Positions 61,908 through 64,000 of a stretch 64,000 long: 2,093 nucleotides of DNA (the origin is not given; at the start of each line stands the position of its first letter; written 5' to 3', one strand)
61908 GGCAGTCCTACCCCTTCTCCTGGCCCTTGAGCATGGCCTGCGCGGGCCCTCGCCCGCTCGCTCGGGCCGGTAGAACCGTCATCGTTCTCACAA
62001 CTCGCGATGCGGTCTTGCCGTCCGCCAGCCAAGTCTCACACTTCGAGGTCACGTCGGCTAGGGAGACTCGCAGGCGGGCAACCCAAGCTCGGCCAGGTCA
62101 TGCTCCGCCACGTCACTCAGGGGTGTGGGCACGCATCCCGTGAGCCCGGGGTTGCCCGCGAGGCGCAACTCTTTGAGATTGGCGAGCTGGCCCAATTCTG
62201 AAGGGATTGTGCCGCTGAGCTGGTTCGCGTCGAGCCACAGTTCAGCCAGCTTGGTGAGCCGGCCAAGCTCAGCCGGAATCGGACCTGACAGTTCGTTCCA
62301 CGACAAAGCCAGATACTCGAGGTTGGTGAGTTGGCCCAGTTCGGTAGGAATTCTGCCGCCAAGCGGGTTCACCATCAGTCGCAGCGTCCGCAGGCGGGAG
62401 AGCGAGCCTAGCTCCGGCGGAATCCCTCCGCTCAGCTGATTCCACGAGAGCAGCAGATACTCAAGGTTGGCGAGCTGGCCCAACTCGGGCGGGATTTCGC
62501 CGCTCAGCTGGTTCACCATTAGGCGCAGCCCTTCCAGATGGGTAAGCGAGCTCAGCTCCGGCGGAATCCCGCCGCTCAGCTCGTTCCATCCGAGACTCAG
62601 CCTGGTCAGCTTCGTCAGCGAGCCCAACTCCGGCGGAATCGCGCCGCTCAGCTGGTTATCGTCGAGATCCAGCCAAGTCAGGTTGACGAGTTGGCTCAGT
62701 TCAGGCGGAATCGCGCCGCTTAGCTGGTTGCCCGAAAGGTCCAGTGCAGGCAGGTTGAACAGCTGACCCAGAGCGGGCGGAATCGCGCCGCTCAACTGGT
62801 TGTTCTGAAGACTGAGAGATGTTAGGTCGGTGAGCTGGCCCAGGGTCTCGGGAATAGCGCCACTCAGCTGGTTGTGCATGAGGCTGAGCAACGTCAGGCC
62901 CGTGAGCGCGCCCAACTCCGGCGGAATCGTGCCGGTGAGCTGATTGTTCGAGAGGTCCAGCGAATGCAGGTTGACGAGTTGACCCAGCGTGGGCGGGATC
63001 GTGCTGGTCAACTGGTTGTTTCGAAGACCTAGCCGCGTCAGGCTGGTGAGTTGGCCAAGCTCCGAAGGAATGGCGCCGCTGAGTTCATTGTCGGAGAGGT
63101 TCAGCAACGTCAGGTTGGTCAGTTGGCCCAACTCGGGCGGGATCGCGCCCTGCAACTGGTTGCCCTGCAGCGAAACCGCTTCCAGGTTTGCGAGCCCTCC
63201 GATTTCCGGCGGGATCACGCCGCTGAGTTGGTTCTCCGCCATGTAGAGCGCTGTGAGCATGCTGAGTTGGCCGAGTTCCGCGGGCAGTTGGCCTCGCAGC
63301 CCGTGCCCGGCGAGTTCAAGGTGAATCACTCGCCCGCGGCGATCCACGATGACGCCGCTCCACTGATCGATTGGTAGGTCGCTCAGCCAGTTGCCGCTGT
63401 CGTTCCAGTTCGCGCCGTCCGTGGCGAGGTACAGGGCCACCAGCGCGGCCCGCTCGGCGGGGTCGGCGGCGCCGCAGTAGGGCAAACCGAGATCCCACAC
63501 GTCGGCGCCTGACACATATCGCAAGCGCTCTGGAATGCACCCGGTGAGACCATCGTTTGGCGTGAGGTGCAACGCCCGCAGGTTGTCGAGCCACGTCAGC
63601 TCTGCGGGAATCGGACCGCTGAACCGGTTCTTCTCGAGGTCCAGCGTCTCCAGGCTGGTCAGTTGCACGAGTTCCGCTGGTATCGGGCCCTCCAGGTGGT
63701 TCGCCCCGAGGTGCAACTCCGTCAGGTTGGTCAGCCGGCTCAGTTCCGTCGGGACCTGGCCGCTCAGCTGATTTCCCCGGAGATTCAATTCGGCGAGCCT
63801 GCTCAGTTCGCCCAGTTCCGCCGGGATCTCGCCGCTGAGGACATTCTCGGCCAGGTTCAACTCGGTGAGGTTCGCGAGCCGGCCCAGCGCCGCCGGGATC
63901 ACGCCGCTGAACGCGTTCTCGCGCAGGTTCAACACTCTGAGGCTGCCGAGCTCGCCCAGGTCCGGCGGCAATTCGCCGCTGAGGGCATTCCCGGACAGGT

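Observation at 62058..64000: Large bacterial protein made of plant-type leucine-rich repeats in two LRRNT-capped modules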

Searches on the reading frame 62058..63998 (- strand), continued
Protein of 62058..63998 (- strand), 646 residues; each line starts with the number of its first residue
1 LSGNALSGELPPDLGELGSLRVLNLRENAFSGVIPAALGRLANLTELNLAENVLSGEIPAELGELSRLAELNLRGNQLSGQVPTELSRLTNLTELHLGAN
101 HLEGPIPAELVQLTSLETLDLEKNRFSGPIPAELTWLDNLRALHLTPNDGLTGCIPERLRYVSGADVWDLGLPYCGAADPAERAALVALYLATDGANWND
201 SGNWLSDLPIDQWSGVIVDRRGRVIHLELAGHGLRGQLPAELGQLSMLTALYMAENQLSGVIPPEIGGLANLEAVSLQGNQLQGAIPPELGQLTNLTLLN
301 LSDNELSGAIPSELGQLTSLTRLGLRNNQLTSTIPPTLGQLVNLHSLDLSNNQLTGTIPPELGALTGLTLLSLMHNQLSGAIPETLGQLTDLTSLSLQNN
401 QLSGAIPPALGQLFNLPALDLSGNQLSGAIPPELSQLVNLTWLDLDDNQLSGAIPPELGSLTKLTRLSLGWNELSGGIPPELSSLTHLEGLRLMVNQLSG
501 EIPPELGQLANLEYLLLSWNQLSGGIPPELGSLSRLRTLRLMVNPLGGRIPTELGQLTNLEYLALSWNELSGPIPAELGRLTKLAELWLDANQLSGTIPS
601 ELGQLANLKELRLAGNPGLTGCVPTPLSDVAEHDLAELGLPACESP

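Call 34: find_encoding_contigs(protein=P0006, flank=6000, max_places=2)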
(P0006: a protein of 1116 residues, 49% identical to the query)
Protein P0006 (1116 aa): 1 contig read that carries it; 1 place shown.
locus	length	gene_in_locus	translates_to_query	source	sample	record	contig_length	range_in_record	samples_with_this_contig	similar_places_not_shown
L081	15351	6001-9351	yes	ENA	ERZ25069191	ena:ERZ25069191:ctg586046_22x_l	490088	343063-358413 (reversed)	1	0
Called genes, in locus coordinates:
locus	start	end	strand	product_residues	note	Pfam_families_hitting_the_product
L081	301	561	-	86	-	-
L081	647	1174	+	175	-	-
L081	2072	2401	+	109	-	PF00436:SSB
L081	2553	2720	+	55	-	-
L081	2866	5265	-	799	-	PF01590:GAF, PF13185:GAF_2, PF00989:PAS, PF00512:HisKA, PF02518:HATPase_c, PF00072:Response_reg, PF00486:Trans_reg_C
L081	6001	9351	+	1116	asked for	PF23598:LRR_14, PF12799:LRR_4 (weak), PF23598:LRR_14, PF12799:LRR_4 (weak), PF23598:LRR_14, PF13855:LRR_8 (weak), PF23598:LRR_14, PF12799:LRR_4 (weak), +6 more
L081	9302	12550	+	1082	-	-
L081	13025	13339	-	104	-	-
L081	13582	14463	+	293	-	PF01609:DDE_Tnp_1, PF13612:DDE_Tnp_1_3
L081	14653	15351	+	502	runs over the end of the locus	PF07364:DUF1485, PF07171:MlrC_C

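Call 35: find_related_loci(query=window:62061-63998:-, collection=metagenome_contigs, flank=10000)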
Query window:62061-63998:- (646 aa) in metagenome_contigs; peptide patterns used: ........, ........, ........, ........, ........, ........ (x = any residue, [..] = any of these).
154 stretches matched a pattern; 14 encode a relative of the query (tblastn E <= 1e-3); 14 distinct loci.
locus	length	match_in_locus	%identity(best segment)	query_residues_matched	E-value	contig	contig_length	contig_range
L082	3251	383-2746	41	1-640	6e-129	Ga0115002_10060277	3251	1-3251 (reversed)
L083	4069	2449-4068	42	1-644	1e-94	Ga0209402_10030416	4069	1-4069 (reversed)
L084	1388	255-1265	52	1-632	5e-71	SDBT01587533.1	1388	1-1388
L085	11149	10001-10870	45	10-616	9e-44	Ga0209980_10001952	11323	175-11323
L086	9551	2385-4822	44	1-616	6e-38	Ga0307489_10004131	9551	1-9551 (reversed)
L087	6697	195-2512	37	14-644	5e-27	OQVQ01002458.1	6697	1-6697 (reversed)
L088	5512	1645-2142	44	43-616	2e-25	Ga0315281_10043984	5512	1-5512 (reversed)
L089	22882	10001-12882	33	28-616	1e-24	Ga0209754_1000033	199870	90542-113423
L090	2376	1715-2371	40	1-632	3e-21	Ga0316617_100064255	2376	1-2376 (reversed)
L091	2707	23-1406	34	2-622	5e-17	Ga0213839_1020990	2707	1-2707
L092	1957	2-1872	35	17-557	1e-14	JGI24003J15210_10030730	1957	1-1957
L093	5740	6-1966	40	295-595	4e-12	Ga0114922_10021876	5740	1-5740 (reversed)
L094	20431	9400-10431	34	6-616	5e-9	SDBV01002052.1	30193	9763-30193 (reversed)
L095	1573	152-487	34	5-137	3e-7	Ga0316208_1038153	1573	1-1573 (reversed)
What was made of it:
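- Tried and rejected: find_related_loci with the LRR protein in metagenome contigs gave only 33-52% relatives and no orthologue (call 35).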

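Call 68: find_encoding_contigs(protein=P0042, flank=3000, max_places=1)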
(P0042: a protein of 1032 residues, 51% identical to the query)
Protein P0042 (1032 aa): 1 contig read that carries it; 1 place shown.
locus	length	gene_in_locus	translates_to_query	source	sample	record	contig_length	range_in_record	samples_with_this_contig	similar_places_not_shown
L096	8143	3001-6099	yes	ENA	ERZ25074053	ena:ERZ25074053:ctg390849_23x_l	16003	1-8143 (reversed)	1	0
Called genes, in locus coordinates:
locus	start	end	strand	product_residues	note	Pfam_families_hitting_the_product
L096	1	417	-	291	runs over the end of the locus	PF01678:DAP_epimerase, PF05544:Pro_racemase (faint), PF01678:DAP_epimerase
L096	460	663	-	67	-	PF07311:Dodecin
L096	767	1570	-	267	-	PF01578:Cytochrom_C_asm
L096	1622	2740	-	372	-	PF03462:PCRF, PF00472:RF-1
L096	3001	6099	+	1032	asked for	PF13855:LRR_8 (faint), PF23211:LRR_LRWD1 (faint), PF24141:LRR_ComC (faint), PF00560:LRR_1 (faint), PF26769:HAMP_PhoQ (faint), PF12799:LRR_4 (weak)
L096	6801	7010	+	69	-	-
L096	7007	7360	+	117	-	PF05164:ZapA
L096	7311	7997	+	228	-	PF01812:5-FTHF_cyc-lig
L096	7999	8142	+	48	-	?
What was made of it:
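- Tried and rejected: PF26769, frequent in the precomputed domain lists, turned out to be a faint HAMP_PhoQ hit and is irrelevant (call 68).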

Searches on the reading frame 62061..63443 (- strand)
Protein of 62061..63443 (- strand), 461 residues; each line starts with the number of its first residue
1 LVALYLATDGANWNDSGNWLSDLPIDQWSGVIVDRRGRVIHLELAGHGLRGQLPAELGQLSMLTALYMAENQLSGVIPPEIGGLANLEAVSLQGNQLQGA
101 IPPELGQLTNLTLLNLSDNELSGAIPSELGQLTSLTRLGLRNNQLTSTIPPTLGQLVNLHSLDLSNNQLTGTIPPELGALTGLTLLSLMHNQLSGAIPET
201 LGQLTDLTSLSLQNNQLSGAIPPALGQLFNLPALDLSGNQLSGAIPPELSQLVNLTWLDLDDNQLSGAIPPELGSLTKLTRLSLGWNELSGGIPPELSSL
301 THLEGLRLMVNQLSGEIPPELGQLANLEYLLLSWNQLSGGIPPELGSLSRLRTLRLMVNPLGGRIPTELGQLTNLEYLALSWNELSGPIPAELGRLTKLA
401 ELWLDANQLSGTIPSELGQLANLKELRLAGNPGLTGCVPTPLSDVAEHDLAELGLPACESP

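Call 41: predict_structure(protein=window:62061-63443:-)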
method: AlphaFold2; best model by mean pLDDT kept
length: 461 residues; sequences in the alignment: 1
mean_pLDDT: 81.9   pTM: 0.80
mean pLDDT of the five models: 81.9, 81.6, 79.8, 78.9, 77.5
residues with pLDDT >= 90: 219; 70-90: 137; 50-70: 73; < 50: 32
segments of 3 or more residues with pLDDT < 50: 1-27
pLDDT, mean of each block of 10 residues (from residue 1): 34 38 46 62 58 66 74 73 78 83 87 91 92 92 93 93 96 94 94 95 93 95 93 95 93 95 91 95 89 91 94 80 95 75 91 83 79 94 78 93 82 83 83 67 62 64 37
secondary structure, 60 per line:
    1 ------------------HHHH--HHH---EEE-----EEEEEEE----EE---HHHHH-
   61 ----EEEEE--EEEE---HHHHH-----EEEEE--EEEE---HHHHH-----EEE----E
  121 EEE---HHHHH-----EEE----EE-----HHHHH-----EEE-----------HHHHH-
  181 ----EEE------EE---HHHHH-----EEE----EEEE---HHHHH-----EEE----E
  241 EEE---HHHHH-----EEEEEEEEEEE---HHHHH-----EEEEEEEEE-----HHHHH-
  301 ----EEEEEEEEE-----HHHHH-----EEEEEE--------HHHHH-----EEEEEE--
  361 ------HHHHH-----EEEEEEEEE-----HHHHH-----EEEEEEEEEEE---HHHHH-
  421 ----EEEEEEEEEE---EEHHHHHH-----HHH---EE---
elements in order: H19-22 E31-33 E39-45 H55-59 E65-69 E72-75 H79-83 E89-93 E96-99 H103-107 E113-115 E120-123 H127-131 E137-139 H151-155 E161-163 H175-179 E185-187 H199-203 E209-211 E216-219 H223-227 E233-235 E240-243 H247-251 E257-267 H271-275 E281-289 H295-299 E305-313 H319-323 E329-334 H343-347 E353-358 H367-371 E377-385 H391-395 E401-411 H415-419 E425-434 H440-445
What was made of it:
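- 62178..63329 (-): Last LRR block (residues 224-607): 16 consecutive 24-residue plant-type LRRs. The single-sequence AF2 model is a solenoid (pLDDT 81.9, pTM 0.80, call 41).
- Tried and rejected: The single-sequence AF2 model of the last block gave low confidence for both caps (call 41).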

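Call 50: fold_search(model_id=the predicted structure, library=pdb)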
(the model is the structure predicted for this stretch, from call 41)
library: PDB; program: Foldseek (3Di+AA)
matches with E <= 10: 1044; with E <= 0.001: 639
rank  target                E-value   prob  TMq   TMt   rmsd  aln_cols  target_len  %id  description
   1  5xkn_A                2.1e-26  1.00  0.66  0.58   6.3       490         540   36  Crystal structure of plant receptor ERL2 in complexe with EPFL4 (released 2019-01-23)
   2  6s6q_A                1.1e-25  1.00  0.69  0.41   5.8       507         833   34  Crystal structure of the LRR ectodomain of the plant membrane receptor kinase GASSHO1/SCHENGEN3 from Arabidopsis thali (released 2020-01-29)
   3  5xjx_A                1.9e-25  1.00  0.73  0.63   4.3       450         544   36  Pre-formed plant receptor ERL1-TMM complex (released 2019-01-23)
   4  5xjo_A                2.6e-25  1.00  0.67  0.60   5.2       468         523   36  Plant receptor ERL1-TMM in complex with peptide EPF1 (released 2019-01-23)
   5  4mna                  2.8e-25  1.00  0.60  0.46   6.5       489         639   32  Crystal structure of the free FLS2 ectodomains (released 2013-12-04)
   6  8wec_A                2.9e-25  1.00  0.74  0.55   4.2       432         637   36  Crystal structure of Arabidopsis thaliana MIK2 ectodomain in complex with BAK1 ectodomain and SCOOP12 (released 2024-11-06)
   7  8web_A                4.7e-25  1.00  0.67  0.50   6.4       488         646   31  Crystal structure of Arabidopsis thaliana MIK2 ectodomain (released 2024-11-06)
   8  8wef_A                5.4e-25  1.00  0.58  0.44   6.8       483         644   34  Crystal structure of Brassica napus MIK2 ectodomain in complex with Fusarium oxysporum SCOOPL (released 2024-11-06)
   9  8wei_A                5.9e-25  1.00  0.66  0.49   6.8       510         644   31  Crystal structure of Brassica napus MIK2 ectodomain (N393D mutant) (released 2024-11-06)
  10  5hz3_B                6.4e-25  1.00  0.59  0.46   7.2       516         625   31  Plant peptide hormone receptor RGFR1 in complex with RGFR5 (released 2017-03-22)
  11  5gr8_A                6.7e-25  1.00  0.59  0.41   7.6       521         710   30  Crystal structure of PEPR1-AtPEP1 (released 2016-12-14)
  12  4mn8_A                8.0e-25  1.00  0.73  0.46   5.3       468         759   33  Crystal structure of flg22 in complex with the FLS2 and BAK1 ectodomains (released 2013-12-04)
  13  5hyx_B                9.5e-25  1.00  0.81  0.60   2.8       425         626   37  Plant peptide hormone receptor RGFR1 in complex with RGF1 (released 2017-01-11)
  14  8wee_A                1.4e-24  1.00  0.67  0.49   6.0       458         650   33  Crystal structure of Arabidopsis thaliana MIK2 ectodomain in complex with SCOOP12 (released 2024-11-06)
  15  5xkj_A                3.1e-24  1.00  0.80  0.72   2.7       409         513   40  Crystal structure of plant receptor ERL1-TMM in complexe with EPF2 (released 2019-01-23)
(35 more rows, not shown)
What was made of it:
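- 62178..63329 (-): All top 50 Foldseek PDB hits are plant LRR receptor ectodomains (call 50).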
